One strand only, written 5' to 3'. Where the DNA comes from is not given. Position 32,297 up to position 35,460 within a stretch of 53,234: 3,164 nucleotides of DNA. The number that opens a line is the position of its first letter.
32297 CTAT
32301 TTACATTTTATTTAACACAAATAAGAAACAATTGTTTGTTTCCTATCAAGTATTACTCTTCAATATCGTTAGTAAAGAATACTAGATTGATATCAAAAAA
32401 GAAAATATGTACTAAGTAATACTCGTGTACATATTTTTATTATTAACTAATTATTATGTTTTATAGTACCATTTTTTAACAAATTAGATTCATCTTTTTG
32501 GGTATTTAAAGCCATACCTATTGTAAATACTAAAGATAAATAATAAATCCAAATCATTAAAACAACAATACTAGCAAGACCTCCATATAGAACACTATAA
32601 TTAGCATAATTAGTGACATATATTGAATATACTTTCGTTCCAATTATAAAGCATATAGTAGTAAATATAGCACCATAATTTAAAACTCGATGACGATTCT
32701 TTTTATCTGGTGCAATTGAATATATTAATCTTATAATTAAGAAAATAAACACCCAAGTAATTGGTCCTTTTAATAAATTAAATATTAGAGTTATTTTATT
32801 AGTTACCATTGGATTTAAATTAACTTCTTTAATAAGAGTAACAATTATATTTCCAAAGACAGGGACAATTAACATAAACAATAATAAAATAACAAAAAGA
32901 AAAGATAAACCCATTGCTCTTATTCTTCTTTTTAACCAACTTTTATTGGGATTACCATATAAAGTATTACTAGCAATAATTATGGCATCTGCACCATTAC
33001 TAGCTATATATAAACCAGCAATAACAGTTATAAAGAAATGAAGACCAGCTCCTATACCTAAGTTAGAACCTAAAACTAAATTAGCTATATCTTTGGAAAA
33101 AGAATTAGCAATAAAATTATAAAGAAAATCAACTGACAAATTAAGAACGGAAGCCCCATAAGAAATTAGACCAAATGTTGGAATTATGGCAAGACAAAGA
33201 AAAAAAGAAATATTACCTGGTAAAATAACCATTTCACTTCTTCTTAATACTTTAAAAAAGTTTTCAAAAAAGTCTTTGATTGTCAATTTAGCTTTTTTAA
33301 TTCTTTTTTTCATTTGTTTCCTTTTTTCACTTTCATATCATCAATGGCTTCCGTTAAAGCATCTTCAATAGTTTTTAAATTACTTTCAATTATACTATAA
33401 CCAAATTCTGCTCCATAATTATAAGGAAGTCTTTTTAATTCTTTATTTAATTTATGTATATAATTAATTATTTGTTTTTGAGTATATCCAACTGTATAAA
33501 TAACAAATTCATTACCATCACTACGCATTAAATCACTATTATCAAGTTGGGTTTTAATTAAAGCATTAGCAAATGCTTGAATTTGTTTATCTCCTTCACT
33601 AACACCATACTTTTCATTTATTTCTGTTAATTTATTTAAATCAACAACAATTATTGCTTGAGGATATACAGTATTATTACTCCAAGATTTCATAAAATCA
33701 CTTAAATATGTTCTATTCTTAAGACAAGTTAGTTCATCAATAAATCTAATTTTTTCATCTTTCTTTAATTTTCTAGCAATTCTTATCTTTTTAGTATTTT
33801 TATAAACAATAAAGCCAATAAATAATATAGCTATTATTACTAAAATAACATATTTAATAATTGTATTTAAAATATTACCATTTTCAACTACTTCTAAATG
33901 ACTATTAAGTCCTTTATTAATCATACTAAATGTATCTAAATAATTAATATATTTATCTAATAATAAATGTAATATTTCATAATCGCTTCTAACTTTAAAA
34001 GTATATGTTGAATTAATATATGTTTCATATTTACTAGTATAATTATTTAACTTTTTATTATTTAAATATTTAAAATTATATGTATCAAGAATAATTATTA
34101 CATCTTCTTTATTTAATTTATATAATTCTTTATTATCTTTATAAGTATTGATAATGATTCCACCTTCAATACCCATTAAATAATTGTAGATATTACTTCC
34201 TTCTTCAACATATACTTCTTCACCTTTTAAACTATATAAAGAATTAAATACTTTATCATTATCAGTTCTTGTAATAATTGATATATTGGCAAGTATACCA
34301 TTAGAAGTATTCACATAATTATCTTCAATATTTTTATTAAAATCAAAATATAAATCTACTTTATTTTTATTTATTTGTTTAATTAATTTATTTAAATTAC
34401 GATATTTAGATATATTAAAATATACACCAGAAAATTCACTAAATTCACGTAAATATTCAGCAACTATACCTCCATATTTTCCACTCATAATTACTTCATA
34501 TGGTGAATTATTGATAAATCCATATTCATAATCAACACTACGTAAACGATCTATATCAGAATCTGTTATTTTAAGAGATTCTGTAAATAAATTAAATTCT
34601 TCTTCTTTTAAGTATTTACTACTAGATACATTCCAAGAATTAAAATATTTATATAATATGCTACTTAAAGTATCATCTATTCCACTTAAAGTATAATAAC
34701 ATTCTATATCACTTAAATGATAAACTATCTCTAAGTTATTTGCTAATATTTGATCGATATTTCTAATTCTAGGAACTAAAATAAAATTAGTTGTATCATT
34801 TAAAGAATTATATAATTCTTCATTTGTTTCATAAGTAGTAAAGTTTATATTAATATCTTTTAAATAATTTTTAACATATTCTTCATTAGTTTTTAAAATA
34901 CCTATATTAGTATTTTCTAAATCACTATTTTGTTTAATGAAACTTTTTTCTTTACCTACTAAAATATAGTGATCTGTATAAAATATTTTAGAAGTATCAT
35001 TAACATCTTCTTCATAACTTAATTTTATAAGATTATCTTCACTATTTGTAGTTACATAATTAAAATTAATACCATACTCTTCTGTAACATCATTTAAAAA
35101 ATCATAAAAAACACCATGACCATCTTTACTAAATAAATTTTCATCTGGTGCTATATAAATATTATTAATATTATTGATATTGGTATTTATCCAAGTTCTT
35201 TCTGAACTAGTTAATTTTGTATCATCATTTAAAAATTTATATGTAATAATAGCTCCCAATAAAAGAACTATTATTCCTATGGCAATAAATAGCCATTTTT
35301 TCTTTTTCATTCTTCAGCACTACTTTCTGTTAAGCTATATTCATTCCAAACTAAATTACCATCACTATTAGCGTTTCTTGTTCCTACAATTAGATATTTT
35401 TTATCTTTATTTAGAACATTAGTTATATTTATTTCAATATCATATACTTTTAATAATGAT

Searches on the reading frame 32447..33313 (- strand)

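Call 75: search_protein_families(library=pfam, proteins=[window:32447-33313:-], max_evalue=0.001)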
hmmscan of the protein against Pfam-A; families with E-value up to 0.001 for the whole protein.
window:32447-33313:- (288 aa): 1 family
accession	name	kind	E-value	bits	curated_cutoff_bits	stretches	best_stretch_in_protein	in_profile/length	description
PF03631.20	Virul_fac_BrkB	-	6.5e-37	128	33.7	1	34-272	11-254/259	Virulence factor BrkB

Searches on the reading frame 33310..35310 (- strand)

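Call 75: search_protein_families(library=pfam, proteins=[window:33310-35310:-], max_evalue=0.001)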
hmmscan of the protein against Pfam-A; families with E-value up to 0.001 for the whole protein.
window:33310-35310:- (666 aa): 2 families
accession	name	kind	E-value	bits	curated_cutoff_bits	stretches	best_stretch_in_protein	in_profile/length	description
PF00990.26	GGDEF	-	9.1e-17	61.7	23.8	1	524-659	3-151/161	Diguanylate cyclase, GGDEF domain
PF00497.25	SBP_bac_3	-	0.00016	21.8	26.4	0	268-515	9-98/132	Bacterial extracellular solute-binding proteins, family 3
